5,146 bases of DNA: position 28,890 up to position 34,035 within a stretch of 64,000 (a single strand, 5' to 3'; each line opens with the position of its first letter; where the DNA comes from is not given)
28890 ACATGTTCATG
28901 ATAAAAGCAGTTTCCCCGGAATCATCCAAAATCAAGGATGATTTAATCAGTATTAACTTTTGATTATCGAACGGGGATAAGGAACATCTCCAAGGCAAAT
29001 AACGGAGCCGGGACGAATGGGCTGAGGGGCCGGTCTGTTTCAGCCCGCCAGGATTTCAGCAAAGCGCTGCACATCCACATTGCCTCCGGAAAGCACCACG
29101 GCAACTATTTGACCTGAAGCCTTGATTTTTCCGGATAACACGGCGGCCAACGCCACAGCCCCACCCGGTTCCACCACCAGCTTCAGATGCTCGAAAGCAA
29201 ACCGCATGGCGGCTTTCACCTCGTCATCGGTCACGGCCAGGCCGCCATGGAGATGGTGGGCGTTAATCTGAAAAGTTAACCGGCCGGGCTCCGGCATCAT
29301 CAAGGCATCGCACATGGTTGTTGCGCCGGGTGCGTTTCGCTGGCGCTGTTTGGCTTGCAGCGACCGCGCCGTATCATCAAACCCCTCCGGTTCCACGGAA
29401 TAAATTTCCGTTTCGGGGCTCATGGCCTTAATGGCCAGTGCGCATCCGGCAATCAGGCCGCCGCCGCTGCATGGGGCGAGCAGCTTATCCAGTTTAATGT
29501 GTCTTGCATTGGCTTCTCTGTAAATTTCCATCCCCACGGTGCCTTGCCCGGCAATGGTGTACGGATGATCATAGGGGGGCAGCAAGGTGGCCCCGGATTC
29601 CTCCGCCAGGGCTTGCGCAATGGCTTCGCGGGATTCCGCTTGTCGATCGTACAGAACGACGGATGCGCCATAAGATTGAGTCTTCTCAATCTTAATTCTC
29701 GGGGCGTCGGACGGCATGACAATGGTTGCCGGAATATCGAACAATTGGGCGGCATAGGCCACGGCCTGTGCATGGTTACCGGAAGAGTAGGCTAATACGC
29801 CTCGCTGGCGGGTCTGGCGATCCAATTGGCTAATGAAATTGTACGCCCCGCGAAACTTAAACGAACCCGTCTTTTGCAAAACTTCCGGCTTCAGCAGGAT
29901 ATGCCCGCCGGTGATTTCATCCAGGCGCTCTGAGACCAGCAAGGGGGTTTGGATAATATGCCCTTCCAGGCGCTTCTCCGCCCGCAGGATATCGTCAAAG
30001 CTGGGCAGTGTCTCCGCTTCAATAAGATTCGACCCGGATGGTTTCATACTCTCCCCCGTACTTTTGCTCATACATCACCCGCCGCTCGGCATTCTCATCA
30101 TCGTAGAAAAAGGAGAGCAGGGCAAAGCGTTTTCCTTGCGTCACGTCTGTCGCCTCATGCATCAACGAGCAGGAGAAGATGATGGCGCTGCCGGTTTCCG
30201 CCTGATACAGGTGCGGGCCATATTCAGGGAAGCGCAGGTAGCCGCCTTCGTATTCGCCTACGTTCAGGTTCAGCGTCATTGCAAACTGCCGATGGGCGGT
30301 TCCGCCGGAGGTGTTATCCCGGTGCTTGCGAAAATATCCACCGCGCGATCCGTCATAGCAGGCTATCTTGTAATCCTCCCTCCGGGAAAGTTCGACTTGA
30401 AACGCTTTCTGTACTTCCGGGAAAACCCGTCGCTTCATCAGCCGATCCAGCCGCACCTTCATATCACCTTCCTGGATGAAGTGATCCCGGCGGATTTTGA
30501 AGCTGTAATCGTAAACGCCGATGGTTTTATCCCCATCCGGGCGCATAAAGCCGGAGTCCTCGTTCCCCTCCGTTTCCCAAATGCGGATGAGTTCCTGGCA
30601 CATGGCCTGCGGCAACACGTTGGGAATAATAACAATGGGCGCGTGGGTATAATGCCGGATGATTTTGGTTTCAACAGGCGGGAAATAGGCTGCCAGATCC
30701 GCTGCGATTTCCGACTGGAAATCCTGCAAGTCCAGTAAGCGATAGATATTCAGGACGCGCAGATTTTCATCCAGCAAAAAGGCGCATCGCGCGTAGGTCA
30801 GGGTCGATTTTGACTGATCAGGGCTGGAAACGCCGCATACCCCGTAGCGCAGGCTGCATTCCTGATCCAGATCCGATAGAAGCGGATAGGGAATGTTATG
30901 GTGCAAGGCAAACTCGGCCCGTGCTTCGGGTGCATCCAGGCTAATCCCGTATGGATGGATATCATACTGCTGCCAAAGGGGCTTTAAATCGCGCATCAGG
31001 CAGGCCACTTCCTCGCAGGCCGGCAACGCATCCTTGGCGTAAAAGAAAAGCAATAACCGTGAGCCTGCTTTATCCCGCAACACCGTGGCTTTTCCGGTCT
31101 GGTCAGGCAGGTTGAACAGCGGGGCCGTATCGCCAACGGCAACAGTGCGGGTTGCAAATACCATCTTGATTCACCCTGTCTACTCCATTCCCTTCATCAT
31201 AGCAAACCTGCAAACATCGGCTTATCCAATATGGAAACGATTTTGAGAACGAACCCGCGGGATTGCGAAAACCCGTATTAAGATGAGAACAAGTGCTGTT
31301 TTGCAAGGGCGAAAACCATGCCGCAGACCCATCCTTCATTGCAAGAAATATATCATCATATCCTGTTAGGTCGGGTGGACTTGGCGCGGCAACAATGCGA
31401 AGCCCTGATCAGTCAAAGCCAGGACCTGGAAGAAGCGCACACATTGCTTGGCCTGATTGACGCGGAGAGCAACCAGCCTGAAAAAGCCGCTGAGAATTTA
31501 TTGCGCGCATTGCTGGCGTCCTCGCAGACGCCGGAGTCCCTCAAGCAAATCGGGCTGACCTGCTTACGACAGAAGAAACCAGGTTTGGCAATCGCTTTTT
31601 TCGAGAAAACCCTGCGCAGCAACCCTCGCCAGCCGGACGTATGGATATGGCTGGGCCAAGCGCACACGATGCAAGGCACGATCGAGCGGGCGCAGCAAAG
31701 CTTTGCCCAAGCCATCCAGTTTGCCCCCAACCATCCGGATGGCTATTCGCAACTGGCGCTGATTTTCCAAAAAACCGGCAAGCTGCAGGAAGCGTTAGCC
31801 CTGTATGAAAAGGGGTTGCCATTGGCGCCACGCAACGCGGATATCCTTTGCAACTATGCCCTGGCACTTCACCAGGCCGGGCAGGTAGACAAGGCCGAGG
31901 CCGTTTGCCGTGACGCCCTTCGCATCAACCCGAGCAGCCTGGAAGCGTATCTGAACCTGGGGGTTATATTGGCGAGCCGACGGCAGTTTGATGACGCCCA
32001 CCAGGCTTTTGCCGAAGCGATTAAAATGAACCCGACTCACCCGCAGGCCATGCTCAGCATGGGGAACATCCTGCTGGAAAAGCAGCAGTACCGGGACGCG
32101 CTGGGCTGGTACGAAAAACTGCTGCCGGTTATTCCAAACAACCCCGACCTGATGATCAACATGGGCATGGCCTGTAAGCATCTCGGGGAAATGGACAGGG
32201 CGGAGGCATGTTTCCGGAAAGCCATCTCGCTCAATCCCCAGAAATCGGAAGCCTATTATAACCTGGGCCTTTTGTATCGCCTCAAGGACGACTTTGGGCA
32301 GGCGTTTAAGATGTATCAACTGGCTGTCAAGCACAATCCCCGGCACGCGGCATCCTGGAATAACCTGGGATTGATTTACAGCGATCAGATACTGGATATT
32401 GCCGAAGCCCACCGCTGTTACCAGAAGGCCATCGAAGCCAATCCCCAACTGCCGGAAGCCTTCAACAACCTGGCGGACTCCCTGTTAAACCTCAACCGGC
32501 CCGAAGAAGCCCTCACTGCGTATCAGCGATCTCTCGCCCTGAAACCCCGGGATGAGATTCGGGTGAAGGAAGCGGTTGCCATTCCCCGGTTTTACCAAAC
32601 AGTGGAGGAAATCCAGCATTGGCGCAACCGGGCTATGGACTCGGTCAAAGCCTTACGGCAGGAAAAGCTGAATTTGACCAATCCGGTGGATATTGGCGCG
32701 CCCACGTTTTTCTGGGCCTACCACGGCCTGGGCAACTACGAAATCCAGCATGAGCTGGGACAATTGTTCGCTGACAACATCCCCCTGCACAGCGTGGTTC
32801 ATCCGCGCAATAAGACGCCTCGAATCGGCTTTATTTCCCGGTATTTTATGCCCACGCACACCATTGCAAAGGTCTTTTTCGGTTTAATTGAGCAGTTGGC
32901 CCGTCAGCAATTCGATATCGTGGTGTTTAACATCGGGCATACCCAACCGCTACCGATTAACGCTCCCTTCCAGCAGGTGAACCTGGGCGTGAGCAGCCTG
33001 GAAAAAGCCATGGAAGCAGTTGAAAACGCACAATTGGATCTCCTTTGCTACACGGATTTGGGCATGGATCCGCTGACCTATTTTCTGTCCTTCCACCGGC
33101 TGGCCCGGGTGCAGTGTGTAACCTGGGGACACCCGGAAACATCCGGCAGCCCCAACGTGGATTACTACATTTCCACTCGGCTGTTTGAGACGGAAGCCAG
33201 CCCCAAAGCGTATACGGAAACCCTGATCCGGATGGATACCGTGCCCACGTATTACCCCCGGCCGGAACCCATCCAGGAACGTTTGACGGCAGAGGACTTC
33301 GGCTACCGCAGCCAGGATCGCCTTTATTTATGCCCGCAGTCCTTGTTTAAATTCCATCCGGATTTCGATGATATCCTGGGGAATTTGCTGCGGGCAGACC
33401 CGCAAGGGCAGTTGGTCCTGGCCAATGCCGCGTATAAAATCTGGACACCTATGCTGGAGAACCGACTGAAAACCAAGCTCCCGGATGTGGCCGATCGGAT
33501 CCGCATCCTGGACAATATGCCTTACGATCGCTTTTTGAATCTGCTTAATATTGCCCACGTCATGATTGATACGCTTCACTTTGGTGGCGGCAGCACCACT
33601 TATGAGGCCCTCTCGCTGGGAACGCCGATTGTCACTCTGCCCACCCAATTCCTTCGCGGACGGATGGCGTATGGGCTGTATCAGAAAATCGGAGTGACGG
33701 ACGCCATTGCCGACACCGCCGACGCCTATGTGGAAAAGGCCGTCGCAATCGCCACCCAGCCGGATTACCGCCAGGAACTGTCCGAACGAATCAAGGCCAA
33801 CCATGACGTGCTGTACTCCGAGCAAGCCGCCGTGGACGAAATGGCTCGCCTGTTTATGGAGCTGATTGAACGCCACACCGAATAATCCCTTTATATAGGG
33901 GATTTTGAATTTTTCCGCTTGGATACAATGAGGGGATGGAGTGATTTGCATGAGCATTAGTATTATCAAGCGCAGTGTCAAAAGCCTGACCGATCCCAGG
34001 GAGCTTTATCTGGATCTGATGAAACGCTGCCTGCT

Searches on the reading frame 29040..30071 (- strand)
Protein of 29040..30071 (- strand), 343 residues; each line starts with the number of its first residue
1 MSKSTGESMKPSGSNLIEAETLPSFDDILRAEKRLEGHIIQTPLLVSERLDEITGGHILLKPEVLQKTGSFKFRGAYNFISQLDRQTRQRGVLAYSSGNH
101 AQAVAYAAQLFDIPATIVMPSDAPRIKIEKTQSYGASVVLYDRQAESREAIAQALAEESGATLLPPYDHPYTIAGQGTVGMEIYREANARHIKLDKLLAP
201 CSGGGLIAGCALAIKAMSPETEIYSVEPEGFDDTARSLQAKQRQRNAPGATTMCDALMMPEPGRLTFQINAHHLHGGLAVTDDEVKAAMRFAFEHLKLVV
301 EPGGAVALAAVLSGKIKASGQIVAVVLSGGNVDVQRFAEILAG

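Call 7: search_protein_families(library=pfam, proteins=[window:29040-30071:-])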
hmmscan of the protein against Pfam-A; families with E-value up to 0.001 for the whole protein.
window:29040-30071:- (343 aa): 1 family
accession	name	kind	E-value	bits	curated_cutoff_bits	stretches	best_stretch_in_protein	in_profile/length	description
PF00291.31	PALP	-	4.2e-78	263.1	35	1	36-326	2-293/295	Pyridoxal-phosphate dependent enzyme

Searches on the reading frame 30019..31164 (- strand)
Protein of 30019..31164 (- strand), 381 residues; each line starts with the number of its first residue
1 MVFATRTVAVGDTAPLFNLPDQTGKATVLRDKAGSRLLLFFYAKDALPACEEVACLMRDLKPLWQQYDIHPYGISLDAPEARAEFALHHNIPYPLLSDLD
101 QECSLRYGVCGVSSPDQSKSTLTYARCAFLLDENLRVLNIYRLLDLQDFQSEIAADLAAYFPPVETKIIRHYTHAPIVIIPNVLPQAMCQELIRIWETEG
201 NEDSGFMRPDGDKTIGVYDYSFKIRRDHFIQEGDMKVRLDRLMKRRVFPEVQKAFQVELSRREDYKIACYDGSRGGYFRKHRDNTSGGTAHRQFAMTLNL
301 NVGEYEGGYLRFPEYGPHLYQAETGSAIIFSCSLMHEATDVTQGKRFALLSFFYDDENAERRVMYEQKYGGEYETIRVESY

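Call 7: search_protein_families(library=pfam, proteins=[window:30019-31164:-])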
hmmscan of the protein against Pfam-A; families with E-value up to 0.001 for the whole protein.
window:30019-31164:- (381 aa): 3 families
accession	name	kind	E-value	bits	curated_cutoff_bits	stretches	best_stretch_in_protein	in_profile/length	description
PF00578.27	AhpC-TSA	-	4.9e-21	75.4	26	1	10-137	1-121/124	AhpC/TSA family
PF13640.12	2OG-FeII_Oxy_3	-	2.2e-11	45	27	1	266-354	2-98/98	2OG-Fe(II) oxygenase superfamily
PF08534.16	Redoxin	-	3.5e-09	37.1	26.6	1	10-138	2-129/148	Redoxin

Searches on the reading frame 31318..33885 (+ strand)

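Call 7: search_protein_families(library=pfam, proteins=[window:31318-33885:+])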
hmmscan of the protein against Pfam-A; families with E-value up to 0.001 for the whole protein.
window:31318-33885:+ (855 aa): 34 families (the best 25 are shown)
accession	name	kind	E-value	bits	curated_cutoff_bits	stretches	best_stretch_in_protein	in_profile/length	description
PF00515.34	TPR_1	-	1.2e-59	196.2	27.8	5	279-308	4-33/34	Tetratricopeptide repeat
PF07719.23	TPR_2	-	1.6e-58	190.4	27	4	379-412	1-34/34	Tetratricopeptide repeat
PF13431.12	TPR_17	-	1.7e-55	181.1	24.4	5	367-399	1-33/34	Tetratricopeptide repeat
PF13181.12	TPR_8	-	2.1e-47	155.7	25.7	1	278-308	3-33/34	Tetratricopeptide repeat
PF13432.12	TPR_16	-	4.8e-45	152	32.7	5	213-275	2-64/65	Tetratricopeptide repeat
PF13414.12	TPR_11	-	1.4e-41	140.3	26.8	3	288-320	6-38/42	TPR repeat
PF14559.12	TPR_19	-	3.8e-37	126.9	25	4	154-214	5-64/68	Tetratricopeptide repeat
PF13428.12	TPR_14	-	1.5e-36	121.5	23.5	1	180-215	7-42/44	Tetratricopeptide repeat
PF13424.12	TPR_12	-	4.7e-35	120.1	30.1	5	279-337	6-72/77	Tetratricopeptide repeat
PF13176.12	TPR_7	-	1.4e-26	90.7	27.9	0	381-413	1-33/36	Tetratricopeptide repeat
PF13371.12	TPR_9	-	6.4e-23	81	35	2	185-244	6-65/73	Tetratricopeptide repeat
PF23914.1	TPR_CcmH_CycH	-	1.3e-22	80.7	42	2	98-194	42-141/158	Cytochrome c-type biogenesis protein H TPR domain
PF12895.13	ANAPC3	-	1.5e-19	70.5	27.2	1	91-165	8-81/82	Anaphase-promoting complex, cyclosome, subunit 3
PF13374.12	TPR_10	-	4.9e-18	65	27.5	0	208-237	2-31/42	Tetratricopeptide repeat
PF25063.1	ARM_TT21_C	-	6.9e-17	62.4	35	1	186-276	107-198/209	Tetratricopeptide repeat protein 21 C-terminal ARM domain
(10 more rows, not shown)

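Call 45: search_protein_families(library=ncbifam, proteins=[window:31318-33885:+], max_evalue=0.01)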
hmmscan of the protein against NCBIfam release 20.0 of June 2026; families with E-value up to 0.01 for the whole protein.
window:31318-33885:+ (855 aa): 46 families (the best 25 are shown)
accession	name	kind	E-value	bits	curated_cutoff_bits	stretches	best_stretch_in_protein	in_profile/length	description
NF040959.1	MamA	equivalog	1.2e-55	188.1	200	4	175-334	38-197/204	magnetosome protein MamA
TIGR02521.1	type_IV_pilW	equivalog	1.4e-45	155.7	154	2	112-276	37-203/234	type IV pilus biogenesis/stability protein PilW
TIGR02917.1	PEP_TPR_lipo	equivalog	4.2e-44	150.7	312.2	1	16-404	307-694/899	XrtA/PEP-CTERM system TPR-repeat protein PrsT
NF033762.1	social_mot_Tgl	equivalog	4.8e-35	121.1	225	3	172-326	29-186/252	social motility TPR repeat lipoprotein Tgl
NF033920.0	C39_PA2778_fam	equivalog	4.7e-27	95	150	5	218-307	166-255/255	PA2778 family cysteine peptidase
TIGR00990.1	3a0801s09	subfamily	4.1e-26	91.8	757.25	2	40-267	333-567/615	mitochondrial import receptor subunit TOM70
NF002725.1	PRK02603.1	equivalog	5.6e-24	85.1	143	3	283-357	42-119/173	photosystem I assembly protein Ycf3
TIGR02552.1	LcrH_SycD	equivalog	4.9e-22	78.1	104.8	4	254-341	30-117/136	SycD/LcrH family type III secretion system chaperone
NF033758.1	gliding_GltE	equivalog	1.4e-21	76.9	225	2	67-336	81-351/411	adventurous gliding motility TPR repeat lipoprotein GltE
NF008391.2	PRK11189.1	equivalog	6.7e-21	75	250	3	279-352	68-141/297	lipoprotein NlpI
TIGR00540.1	TPR_hemY_coli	hypoth_equivalog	7.6e-20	71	142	2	52-165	274-384/385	heme biosynthesis-associated TPR protein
NF008757.0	PRK11788.1-5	equivalog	1.9e-18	66.8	363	2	35-242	32-248/388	lipopolysaccharide assembly protein LapB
TIGR02795.1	tol_pal_ybgF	equivalog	2.1e-18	67.1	90.1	3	218-312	12-112/119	tol-pal system protein YbgF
NF040561.1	PrimPol_Msp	equivalog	8.5e-18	64.2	200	2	50-154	3-99/515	CRISPR-associated primase-polymerase type A1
NF047371.1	FlcA_CTERM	equivalog_domain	2e-17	62.9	300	2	91-270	373-535/646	periplasmic flagellar collar protein FlcA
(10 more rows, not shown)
